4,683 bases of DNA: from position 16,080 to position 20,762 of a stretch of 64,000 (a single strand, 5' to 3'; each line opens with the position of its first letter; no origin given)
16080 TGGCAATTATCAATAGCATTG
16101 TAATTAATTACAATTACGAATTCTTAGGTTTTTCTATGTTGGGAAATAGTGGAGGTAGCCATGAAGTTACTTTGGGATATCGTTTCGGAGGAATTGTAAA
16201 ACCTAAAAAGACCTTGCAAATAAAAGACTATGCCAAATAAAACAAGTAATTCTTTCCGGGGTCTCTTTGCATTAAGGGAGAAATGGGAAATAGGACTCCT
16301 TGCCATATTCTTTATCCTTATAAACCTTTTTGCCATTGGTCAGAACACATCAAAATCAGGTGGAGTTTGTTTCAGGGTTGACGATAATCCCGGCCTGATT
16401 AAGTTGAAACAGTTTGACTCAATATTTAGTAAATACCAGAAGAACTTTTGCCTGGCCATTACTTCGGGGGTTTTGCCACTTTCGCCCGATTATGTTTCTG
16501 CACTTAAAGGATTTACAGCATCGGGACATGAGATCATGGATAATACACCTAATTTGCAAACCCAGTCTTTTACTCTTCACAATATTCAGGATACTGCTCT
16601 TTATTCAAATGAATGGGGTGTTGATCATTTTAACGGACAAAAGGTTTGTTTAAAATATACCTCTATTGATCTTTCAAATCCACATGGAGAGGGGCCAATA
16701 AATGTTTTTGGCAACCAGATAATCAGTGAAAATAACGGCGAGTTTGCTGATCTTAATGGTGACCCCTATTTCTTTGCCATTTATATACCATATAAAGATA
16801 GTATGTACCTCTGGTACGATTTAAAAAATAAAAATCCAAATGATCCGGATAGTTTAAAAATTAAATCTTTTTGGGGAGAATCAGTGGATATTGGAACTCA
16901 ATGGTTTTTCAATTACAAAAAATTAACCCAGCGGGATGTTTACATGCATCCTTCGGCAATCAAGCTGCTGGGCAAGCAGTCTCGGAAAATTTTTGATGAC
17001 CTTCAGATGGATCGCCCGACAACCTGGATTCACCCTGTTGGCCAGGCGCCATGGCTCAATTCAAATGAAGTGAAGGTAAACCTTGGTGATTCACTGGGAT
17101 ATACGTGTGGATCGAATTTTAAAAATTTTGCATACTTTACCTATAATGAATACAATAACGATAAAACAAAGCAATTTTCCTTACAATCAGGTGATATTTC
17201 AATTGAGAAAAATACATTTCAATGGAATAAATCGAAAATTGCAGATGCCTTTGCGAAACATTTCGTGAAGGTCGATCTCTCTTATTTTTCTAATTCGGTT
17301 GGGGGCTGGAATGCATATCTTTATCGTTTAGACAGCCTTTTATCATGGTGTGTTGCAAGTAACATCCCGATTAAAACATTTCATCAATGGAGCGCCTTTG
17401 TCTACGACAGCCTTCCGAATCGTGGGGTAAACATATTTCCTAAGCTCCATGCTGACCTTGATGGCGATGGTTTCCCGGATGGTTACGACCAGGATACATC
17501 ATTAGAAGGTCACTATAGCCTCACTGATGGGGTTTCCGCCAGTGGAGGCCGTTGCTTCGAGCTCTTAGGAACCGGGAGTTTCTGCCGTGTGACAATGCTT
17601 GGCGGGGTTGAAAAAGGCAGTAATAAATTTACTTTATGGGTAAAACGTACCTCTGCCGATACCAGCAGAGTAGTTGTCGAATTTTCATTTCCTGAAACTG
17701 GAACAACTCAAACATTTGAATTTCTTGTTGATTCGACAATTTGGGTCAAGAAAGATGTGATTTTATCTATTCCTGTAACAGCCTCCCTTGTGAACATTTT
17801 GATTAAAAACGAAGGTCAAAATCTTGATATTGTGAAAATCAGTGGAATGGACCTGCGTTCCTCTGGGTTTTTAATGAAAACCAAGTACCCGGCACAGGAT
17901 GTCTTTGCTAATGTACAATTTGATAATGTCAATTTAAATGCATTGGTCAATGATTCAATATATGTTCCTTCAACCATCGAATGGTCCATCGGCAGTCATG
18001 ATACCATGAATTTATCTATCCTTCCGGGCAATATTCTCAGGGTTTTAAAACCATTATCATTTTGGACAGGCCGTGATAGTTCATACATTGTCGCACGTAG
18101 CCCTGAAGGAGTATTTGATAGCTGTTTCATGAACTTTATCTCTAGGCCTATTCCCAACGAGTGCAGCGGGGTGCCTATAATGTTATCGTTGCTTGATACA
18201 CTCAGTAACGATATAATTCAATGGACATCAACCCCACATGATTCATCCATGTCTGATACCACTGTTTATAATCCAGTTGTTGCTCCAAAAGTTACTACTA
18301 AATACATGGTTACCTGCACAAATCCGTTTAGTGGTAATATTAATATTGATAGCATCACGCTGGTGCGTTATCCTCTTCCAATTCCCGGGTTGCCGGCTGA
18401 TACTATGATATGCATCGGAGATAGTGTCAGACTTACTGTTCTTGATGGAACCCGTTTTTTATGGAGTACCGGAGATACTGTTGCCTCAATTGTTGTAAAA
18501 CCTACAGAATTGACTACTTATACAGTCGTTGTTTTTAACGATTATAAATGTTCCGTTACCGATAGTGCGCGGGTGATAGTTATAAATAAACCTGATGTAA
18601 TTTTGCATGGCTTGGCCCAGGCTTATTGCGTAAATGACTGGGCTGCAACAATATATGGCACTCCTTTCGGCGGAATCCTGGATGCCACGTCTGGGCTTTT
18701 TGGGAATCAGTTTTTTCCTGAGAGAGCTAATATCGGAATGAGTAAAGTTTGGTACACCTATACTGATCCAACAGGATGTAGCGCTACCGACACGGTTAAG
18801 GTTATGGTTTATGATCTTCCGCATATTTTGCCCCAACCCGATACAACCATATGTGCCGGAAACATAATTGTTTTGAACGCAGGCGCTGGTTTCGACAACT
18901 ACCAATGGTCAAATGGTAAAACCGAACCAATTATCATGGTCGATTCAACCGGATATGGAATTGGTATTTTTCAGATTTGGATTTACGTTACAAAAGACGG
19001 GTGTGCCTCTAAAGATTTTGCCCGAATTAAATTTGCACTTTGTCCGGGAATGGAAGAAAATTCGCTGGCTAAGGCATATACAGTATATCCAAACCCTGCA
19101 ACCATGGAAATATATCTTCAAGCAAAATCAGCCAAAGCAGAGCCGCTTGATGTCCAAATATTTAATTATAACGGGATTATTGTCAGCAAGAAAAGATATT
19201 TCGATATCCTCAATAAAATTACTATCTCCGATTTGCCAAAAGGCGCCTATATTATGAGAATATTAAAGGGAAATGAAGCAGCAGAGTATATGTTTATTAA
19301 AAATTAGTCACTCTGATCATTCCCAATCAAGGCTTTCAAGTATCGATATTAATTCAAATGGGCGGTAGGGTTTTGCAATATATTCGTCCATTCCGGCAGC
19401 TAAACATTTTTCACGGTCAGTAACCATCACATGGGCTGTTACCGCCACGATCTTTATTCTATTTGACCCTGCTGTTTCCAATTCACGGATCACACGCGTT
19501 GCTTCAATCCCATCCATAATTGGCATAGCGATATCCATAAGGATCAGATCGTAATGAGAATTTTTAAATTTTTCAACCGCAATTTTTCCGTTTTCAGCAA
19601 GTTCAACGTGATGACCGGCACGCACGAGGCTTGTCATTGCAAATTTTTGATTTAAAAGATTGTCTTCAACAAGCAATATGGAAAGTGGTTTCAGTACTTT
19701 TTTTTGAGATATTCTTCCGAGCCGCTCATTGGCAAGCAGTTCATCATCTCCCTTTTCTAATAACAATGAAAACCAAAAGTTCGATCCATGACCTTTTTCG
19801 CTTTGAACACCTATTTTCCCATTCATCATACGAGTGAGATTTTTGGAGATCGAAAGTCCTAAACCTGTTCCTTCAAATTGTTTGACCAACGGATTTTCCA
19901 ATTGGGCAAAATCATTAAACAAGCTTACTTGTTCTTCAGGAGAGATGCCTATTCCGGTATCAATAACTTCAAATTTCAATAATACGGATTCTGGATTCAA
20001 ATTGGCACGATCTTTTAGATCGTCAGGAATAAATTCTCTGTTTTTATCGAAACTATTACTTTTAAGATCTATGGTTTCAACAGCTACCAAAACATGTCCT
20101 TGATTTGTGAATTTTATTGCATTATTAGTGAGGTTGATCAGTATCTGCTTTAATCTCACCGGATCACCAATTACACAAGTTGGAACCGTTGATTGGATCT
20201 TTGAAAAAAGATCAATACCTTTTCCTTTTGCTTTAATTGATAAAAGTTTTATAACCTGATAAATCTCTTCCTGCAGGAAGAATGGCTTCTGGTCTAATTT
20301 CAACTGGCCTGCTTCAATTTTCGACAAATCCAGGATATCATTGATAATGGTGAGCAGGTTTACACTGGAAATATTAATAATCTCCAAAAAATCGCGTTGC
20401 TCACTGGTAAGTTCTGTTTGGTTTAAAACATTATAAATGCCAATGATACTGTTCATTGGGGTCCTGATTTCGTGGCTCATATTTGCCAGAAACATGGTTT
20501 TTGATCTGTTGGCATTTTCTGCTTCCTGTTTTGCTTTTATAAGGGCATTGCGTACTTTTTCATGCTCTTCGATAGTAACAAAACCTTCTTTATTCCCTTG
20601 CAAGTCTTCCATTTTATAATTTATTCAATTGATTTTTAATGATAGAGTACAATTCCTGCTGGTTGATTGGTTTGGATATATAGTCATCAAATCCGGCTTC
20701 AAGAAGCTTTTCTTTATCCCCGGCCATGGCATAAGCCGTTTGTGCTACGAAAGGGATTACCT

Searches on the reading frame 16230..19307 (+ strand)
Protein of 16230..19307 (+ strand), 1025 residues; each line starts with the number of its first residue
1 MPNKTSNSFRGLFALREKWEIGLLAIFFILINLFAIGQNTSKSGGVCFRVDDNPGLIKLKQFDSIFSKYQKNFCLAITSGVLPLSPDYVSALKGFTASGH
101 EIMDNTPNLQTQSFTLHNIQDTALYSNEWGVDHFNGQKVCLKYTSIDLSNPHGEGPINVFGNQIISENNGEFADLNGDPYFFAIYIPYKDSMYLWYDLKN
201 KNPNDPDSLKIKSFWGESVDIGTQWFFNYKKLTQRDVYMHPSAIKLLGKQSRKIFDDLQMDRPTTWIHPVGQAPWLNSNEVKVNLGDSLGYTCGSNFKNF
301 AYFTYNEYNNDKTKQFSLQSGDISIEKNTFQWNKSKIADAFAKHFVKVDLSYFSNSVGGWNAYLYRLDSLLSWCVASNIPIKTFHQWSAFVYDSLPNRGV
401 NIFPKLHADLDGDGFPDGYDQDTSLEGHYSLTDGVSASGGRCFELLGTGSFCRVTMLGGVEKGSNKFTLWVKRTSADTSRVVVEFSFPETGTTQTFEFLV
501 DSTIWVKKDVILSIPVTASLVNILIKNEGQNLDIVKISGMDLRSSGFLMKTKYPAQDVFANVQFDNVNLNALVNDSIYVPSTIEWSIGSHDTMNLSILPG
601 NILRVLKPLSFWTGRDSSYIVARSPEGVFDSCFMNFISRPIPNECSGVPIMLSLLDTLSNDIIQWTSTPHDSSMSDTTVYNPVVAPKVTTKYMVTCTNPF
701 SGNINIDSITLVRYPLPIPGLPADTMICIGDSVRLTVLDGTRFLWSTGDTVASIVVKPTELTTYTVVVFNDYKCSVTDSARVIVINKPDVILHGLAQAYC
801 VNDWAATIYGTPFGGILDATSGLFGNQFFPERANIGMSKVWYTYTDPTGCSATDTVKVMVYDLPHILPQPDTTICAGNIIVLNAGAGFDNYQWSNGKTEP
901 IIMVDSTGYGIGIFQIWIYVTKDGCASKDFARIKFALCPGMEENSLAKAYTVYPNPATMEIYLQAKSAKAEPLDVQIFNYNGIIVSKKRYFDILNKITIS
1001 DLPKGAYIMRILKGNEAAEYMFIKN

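Call 4: search_protein_families(library=pfam, proteins=[window:16230-19307:+], max_evalue=0.01)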
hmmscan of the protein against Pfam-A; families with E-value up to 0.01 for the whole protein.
window:16230-19307:+ (1025 aa): 1 family
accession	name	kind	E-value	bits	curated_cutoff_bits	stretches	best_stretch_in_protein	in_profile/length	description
PF18962.6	Por_Secre_tail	-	9.1e-11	42.3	27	1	952-1017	1-68/75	Secretion system C-terminal sorting domain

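Call 6: search_protein_families(library=ncbifam, proteins=[window:16230-19307:+], max_evalue=0.001)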
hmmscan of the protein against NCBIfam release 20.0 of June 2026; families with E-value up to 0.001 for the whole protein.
window:16230-19307:+ (1025 aa): 2 families
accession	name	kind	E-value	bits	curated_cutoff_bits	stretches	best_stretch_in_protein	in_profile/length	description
TIGR04183.1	Por_Secre_tail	domain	1.7e-09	37.5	23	1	952-1024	1-71/72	T9SS type A sorting domain-containing protein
NF038113.1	T9SSA_dep_M36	equivalog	4.3e-07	28.5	885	1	947-1022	790-866/869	T9SS-dependent M36 family metallopeptidase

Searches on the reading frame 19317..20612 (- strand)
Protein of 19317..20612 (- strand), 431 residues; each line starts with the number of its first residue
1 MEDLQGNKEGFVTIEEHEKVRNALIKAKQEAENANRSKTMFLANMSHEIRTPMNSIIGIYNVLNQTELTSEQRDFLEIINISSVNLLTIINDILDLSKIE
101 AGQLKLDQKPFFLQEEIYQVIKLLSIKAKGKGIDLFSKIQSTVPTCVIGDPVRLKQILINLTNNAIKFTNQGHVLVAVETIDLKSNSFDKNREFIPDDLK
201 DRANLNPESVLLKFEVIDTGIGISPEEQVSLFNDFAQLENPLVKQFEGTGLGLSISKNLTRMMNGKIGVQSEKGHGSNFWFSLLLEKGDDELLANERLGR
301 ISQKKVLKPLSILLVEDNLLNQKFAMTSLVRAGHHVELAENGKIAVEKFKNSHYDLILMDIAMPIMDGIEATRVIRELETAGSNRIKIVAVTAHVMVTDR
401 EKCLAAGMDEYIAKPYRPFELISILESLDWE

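Call 4: search_protein_families(library=pfam, proteins=[window:19317-20612:-], max_evalue=0.01)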
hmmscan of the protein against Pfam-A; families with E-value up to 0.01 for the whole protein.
window:19317-20612:- (431 aa): 4 families
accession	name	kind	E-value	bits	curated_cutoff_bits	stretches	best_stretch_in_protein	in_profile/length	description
PF00072.30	Response_reg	-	2.4e-25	89.3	30.2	1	312-425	1-110/111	Response regulator receiver domain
PF02518.31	HATPase_c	-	1.7e-22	80.4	26.4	1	149-286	1-110/111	Histidine kinase-, DNA gyrase B-, and HSP90-like ATPase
PF00512.31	HisKA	-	1.4e-19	70.3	26.9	1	38-102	2-66/66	His Kinase A (phospho-acceptor) domain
PF23198.2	PDE8A_N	-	9.1e-06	26.1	29.6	1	307-404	10-107/147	PDE8A-like, N-terminal domain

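Call 6: search_protein_families(library=ncbifam, proteins=[window:19317-20612:-], max_evalue=0.001)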
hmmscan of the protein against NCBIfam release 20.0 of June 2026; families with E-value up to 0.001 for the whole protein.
window:19317-20612:- (431 aa): 138 families (the best 25 are shown)
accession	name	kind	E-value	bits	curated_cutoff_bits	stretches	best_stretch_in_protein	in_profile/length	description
TIGR02956.1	TMAO_torS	equivalog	2.3e-114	383.5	676.5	1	26-426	452-817/967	TMAO reductase system sensor histidine kinase/response regulator TorS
NF008318.0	PRK11107.1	equivalog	8e-110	368.4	890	3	24-186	279-441/920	two-component sensor histidine kinase BarA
NF011874.0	PRK15347.1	equivalog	1.4e-86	291.4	852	3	12-180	371-540/921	two component system sensor kinase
NF041947.1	LuxQ_Vibrio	equivalog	3.9e-85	286.4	1200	1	26-423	460-833/843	quorum-sensing autoinducer 2 sensor kinase/phosphatase LuxQ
NF038297.2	hybrid_HK_HrmK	equivalog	5.4e-85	286.2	725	2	208-416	380-595/607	hybrid histidine kinase/response regulator HrmK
NF008302.0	PRK11091.1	equivalog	3e-84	283.7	838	1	27-427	272-641/779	aerobic respiration two-component sensor histidine kinase ArcB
NF045901.1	HisKinLetSLeg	equivalog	2e-83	280.9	1650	2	18-287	275-520/906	two-component system sensor histidine kinase LetS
NF008099.0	PRK10841.1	equivalog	1.6e-76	257.9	920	3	18-180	450-612/949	two-component system sensor histidine kinase RcsC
NF008543.0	PRK11466.1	equivalog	1.5e-62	211.7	982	2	26-180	432-588/914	TMAO reductase system sensor histidine kinase/response regulator TorS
NF007420.1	PRK09959.1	equivalog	2.4e-49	167.8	1995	1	10-416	684-1061/1197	acid-sensing system histidine kinase EvgS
NF046044.1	PnpS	equivalog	1.3e-48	165.9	400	1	30-283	162-389/390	two-component system histidine kinase PnpS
NF047465.1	hybrid_HK_LvrA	exception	2.5e-45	154.8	1200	3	14-175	178-339/819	hybrid histidine kinase/response regulator LvrA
NF041832.1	near_NosP_CTERM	subfamily_domain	1.9e-44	152.3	400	2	212-427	152-368/370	NahK/ErcS family hybrid sensor histidine kinase/response regulator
NF045911.1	TCSHisKinNblS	equivalog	2.8e-41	141.6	1000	1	33-284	383-619/621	two-component system sensor histidine kinase NblS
TIGR02966.1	phoR_proteo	equivalog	3.1e-36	125.1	334.2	2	30-174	106-250/333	phosphate regulon sensor histidine kinase PhoR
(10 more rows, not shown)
